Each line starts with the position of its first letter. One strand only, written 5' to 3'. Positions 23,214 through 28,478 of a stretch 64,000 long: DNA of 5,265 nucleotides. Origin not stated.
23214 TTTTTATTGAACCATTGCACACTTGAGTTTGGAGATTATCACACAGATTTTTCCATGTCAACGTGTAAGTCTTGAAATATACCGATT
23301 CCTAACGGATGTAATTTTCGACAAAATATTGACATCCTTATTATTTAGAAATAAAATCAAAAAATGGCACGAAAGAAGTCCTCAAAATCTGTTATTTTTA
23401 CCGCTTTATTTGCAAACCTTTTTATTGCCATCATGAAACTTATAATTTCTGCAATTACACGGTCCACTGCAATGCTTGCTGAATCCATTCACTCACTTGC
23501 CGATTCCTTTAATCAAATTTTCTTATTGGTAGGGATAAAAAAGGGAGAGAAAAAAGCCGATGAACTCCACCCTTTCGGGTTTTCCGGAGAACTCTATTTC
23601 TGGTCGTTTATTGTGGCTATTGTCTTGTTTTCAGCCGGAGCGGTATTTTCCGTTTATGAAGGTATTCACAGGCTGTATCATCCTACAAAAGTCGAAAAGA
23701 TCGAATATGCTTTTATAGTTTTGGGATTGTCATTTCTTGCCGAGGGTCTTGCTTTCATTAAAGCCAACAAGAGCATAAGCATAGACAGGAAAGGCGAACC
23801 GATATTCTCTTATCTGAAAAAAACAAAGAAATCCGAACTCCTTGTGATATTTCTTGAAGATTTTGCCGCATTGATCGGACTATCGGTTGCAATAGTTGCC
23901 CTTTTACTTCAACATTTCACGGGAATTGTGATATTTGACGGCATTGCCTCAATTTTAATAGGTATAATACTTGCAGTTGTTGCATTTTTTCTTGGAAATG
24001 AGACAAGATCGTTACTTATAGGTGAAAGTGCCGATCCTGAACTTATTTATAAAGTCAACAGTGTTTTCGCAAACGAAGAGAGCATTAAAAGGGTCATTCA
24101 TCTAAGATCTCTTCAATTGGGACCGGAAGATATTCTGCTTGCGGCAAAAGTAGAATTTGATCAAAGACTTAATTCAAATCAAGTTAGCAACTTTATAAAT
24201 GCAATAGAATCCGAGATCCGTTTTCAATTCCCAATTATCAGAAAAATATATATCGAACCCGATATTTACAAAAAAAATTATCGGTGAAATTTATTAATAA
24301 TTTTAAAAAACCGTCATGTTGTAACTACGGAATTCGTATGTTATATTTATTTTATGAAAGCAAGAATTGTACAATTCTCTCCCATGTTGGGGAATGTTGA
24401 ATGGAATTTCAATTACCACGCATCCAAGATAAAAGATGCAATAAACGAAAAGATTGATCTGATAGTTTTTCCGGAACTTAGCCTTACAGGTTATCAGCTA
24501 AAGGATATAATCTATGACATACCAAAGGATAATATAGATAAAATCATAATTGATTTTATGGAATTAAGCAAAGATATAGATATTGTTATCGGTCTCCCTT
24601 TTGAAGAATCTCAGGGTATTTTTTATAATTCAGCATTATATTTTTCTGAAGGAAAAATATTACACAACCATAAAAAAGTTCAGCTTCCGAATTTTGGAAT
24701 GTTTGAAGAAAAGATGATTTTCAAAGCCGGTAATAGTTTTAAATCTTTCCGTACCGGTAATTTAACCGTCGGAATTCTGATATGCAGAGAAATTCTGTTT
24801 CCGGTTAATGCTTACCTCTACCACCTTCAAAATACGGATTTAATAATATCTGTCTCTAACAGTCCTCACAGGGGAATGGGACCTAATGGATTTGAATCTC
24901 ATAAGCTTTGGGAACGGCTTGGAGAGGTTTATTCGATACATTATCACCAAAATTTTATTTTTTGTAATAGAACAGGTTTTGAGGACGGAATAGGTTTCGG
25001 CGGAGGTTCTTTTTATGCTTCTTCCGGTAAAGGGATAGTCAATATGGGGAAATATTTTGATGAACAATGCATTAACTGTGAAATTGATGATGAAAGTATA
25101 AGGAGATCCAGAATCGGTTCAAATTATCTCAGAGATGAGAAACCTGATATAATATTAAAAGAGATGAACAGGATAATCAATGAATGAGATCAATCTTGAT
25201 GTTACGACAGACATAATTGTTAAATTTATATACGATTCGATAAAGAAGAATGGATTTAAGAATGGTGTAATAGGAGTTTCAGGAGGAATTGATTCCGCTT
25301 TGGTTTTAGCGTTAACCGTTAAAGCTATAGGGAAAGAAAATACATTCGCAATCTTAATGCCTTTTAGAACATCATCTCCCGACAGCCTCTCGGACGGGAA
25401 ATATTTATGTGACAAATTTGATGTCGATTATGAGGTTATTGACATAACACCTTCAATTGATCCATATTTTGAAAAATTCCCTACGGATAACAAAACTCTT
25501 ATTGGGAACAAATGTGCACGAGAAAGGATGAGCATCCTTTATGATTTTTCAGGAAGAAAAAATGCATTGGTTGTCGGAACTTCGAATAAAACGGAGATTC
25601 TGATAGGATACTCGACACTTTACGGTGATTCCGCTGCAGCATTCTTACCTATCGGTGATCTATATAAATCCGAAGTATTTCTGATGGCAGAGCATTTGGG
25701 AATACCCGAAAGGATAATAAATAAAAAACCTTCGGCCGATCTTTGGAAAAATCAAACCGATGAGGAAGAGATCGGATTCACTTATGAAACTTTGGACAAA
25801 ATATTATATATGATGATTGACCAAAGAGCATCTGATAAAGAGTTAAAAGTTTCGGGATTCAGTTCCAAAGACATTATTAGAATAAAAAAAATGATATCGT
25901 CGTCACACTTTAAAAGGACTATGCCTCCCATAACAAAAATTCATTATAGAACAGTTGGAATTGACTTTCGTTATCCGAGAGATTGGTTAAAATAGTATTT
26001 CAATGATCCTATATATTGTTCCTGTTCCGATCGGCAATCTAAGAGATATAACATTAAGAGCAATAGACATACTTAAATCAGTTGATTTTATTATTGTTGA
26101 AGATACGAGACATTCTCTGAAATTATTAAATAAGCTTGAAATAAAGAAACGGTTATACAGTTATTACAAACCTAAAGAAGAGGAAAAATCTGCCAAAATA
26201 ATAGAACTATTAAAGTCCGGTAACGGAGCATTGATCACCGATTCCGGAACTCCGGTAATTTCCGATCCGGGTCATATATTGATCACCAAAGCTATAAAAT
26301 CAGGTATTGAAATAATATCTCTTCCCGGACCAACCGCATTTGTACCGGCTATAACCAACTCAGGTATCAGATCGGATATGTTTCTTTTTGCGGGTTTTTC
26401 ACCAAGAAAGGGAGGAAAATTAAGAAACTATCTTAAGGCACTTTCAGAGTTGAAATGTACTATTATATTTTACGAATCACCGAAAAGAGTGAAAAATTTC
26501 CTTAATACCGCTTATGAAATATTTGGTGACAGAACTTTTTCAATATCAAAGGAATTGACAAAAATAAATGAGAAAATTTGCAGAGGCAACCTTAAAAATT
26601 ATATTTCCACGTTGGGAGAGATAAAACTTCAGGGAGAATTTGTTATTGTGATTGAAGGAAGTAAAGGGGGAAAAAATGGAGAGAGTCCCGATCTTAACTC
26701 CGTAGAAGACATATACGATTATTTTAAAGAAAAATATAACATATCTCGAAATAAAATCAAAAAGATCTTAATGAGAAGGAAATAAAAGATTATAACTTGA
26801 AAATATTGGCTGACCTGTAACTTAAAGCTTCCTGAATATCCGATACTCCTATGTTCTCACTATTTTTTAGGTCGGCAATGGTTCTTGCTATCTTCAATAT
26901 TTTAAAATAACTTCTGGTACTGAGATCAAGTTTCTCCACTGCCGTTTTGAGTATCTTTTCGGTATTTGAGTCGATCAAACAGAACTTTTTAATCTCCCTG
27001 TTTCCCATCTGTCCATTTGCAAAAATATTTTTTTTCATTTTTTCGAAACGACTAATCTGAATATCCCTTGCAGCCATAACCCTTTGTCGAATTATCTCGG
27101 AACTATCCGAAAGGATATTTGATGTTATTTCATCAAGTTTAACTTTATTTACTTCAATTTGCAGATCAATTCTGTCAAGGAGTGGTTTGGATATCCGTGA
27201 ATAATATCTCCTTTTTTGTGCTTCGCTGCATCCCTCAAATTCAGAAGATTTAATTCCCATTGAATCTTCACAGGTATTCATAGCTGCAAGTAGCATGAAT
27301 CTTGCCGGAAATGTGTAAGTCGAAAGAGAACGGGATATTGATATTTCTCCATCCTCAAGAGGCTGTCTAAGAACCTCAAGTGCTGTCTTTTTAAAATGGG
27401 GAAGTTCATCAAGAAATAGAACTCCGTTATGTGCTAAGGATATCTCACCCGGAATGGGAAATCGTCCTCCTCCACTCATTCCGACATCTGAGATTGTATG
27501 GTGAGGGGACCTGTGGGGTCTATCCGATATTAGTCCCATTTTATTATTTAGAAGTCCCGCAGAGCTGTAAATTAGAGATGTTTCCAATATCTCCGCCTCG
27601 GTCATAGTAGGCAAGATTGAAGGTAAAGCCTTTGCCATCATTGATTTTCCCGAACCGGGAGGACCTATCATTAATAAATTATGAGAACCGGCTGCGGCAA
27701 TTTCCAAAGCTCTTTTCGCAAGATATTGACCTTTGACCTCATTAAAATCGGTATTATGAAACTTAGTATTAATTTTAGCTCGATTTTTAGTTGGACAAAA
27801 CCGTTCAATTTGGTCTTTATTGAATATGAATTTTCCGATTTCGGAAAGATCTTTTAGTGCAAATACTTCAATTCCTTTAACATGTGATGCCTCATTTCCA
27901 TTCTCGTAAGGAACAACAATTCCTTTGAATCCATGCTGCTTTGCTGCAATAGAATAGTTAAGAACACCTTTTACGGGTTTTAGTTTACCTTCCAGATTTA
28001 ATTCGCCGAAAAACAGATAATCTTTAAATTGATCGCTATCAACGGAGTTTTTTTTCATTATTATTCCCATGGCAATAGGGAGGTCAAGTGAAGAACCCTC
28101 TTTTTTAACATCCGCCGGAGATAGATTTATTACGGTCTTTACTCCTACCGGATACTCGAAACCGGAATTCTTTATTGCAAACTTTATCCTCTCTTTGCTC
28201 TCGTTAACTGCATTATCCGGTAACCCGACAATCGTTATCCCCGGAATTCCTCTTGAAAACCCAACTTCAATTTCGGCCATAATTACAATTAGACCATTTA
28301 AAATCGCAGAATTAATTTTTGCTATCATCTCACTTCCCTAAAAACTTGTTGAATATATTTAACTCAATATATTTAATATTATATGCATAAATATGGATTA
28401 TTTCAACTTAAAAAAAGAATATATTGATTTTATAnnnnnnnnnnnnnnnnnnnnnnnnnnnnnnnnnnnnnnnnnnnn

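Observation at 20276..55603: Pervasive leaderless-type gene starts across the window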

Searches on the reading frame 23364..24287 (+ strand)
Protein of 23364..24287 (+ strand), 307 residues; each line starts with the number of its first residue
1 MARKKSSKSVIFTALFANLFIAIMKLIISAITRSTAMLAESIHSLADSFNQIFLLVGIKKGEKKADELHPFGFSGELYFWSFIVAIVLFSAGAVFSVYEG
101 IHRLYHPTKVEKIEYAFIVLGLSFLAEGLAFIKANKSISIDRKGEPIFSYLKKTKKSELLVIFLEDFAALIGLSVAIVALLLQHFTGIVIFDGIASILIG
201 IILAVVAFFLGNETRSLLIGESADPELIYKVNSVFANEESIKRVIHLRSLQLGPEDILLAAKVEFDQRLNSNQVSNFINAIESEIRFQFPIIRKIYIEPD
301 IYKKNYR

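Call 8: search_protein_families(library=pfam, proteins=[window:23364-24287:+])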
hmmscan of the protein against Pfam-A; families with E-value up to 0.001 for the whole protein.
window:23364-24287:+ (307 aa): 2 families
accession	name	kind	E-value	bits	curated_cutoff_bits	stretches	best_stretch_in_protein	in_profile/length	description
PF01545.26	Cation_efflux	-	6.9e-37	127.6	26.6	1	12-218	2-197/198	Cation efflux family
PF16916.11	ZT_dimer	-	0.00075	19.9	26.7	0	224-297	2-73/78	Dimerisation domain of Zinc Transporter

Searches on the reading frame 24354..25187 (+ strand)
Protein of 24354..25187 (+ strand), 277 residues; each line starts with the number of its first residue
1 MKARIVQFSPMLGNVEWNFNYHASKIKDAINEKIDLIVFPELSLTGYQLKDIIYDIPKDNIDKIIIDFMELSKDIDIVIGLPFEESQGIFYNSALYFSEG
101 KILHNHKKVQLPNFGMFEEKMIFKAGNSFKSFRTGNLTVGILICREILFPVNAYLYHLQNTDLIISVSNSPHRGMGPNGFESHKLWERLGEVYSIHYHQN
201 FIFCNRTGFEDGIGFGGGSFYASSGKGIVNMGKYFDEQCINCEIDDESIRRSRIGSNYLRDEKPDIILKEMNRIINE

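Call 8: search_protein_families(library=pfam, proteins=[window:24354-25187:+])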
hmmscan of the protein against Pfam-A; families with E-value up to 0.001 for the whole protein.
window:24354-25187:+ (277 aa): 1 family
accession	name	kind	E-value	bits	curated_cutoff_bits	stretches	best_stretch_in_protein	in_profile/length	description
PF00795.27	CN_hydrolase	-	4.1e-25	89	23.2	1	2-251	1-253/256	Carbon-nitrogen hydrolase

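Call 41: find_encoding_contigs(protein=window:24354-25187:+, flank=10000, max_places=1)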
Protein window:24354-25187:+ (277 aa): 4 contigs read that carry it; 1 place shown.
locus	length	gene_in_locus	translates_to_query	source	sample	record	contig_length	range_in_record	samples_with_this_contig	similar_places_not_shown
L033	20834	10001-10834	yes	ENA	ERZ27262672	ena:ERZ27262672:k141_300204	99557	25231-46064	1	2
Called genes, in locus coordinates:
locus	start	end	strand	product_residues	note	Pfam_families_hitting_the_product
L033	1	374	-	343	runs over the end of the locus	PF02912:Phe_tRNA-synt_N, PF01409:tRNA-synt_2d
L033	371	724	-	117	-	PF00453:Ribosomal_L20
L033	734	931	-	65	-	PF01632:Ribosomal_L35p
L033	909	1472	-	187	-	PF05198:IF3_N, PF00707:IF3_C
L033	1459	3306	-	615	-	PF07973:tRNA_SAD, PF00587:tRNA-synt_2b, PF03129:HGTP_anticodon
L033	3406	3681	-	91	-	PF00216:Bac_DNA_binding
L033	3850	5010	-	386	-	PF14289:DUF4369 (weak), PF00578:AhpC-TSA, PF08534:Redoxin, PF00085:Thioredoxin, PF13098:Thioredoxin_2, PF13905:Thioredoxin_8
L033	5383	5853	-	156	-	-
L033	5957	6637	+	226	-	PF01810:LysE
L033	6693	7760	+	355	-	PF01926:MMR_HSR1 (weak), PF06071:YchF-GTPase_C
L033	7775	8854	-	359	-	PF04279:IspA, PF00293:NUDIX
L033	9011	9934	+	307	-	PF01545:Cation_efflux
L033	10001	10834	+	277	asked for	PF00795:CN_hydrolase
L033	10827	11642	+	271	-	PF02540:NAD_synthase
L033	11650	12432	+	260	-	PF00590:TP_methylase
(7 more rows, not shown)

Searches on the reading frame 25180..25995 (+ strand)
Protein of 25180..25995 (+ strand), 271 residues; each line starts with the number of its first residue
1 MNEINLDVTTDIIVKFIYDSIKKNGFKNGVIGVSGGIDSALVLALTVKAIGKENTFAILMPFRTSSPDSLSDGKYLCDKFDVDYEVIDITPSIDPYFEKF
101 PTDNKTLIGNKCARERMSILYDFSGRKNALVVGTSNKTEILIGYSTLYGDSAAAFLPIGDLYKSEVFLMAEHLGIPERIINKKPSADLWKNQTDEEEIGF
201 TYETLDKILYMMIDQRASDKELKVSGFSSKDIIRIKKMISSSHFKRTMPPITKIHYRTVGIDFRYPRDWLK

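Call 8: search_protein_families(library=pfam, proteins=[window:25180-25995:+])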
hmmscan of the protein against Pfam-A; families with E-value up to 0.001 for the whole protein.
window:25180-25995:+ (271 aa): 1 family
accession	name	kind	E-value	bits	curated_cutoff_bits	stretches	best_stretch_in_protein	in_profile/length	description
PF02540.23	NAD_synthase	-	5.6e-78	261.8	21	1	13-249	5-242/242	NAD synthase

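Call 15: find_related_loci(query=window:25180-25995:+, collection=genome_contigs, flank=10000)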
Query window:25180-25995:+ (271 aa) in genome_contigs; peptide patterns used: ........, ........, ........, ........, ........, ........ (x = any residue, [..] = any of these).
136 stretches matched a pattern; 5 encode a relative of the query (tblastn E <= 1e-3); 5 distinct loci.
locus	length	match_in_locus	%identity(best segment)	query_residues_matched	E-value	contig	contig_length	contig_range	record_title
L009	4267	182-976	52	7-271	2e-93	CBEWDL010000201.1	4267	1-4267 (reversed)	MAG TPA_asm: uncultured bacterium isolate SRR12059192_binner23_Refined_3 genome assembly, contig: ERZ26875191.586, whole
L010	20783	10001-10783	52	8-268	1e-89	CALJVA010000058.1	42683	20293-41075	MAG TPA_asm: uncultured Thermoactinomycetaceae bacterium isolate SRR6713629_bin.62_CONCOCT_v1.1_MAG genome assembly, con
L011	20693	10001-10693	39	27-253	4e-45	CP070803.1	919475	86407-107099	MAG: Candidatus Woesearchaeota archaeon isolate bin1342 chromosome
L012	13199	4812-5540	41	13-253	2e-52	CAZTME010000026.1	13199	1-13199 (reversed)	MAG TPA_asm: uncultured Pseudomonadales bacterium isolate SRP093185_co1_155 genome assembly, contig: NODE_3296_length_13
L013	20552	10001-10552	39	30-206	2e-26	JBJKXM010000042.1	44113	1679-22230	MAG: Flavobacteriales bacterium isolate LRMED-067 Flavobacteriales-LRMED-067-C2159, whole genome shotgun sequence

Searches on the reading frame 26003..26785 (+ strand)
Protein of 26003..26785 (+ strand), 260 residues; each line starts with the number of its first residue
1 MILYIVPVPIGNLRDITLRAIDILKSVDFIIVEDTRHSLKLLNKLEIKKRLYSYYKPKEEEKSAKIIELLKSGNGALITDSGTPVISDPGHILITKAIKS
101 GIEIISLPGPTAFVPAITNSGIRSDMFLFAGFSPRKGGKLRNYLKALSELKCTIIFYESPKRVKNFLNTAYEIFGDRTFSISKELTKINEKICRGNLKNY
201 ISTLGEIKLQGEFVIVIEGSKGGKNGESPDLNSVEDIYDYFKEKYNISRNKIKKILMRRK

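Call 8: search_protein_families(library=pfam, proteins=[window:26003-26785:+])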
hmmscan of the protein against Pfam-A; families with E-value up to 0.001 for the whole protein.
window:26003-26785:+ (260 aa): 1 family
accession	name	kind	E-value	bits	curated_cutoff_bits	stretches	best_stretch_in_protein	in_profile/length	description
PF00590.25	TP_methylase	-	2.2e-21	77.2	27.8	1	3-198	2-209/212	Tetrapyrrole (Corrin/Porphyrin) Methylases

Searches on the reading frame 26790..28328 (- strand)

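Call 8: search_protein_families(library=pfam, proteins=[window:26790-28328:-])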
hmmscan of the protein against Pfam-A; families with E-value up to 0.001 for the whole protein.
window:26790-28328:- (512 aa): 11 families
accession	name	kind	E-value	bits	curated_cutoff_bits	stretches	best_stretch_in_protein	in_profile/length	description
PF01078.27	Mg_chelatase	-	3.7e-83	278.4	20.3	1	194-399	1-205/207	Magnesium chelatase, subunit ChlI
PF13541.12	ChlI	-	1.8e-41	141.2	27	1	20-143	1-121/121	Subunit ChlI of Mg-chelatase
PF13335.12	Mg_chelatase_C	-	1e-29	103.4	26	1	408-505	2-94/94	Magnesium chelatase, subunit ChlI C-terminal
PF00493.29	MCM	-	2.6e-09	37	23.3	1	294-393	115-204/224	MCM P-loop domain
PF07728.20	AAA_5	-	7.4e-08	32.9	22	0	217-240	1-25/139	AAA domain (dynein-related subfamily)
PF05362.19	Lon_C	-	0.00011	22.3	21.1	1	74-150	105-179/205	Lon protease (S16) C-terminal proteolytic domain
PF00158.32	Sigma54_activat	-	0.0002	21.5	20.2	0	293-330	86-123/168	Sigma-54 interaction domain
PF00004.35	AAA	-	0.00057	20.8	21.2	0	218-250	1-29/131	ATPase family associated with various cellular activities (AAA)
PF20030.5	bpMoxR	-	0.00059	19.4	27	0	208-239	24-55/205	MoxR domain in the MoxR-vWA-beta-propeller ternary systems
PF14532.12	Sigma54_activ_2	-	0.00068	20.3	25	0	205-237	11-43/138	Sigma-54 interaction domain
PF05496.18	RuvB_N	-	0.00095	19.4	27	0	297-331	81-115/159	Holliday junction DNA helicase RuvB P-loop domain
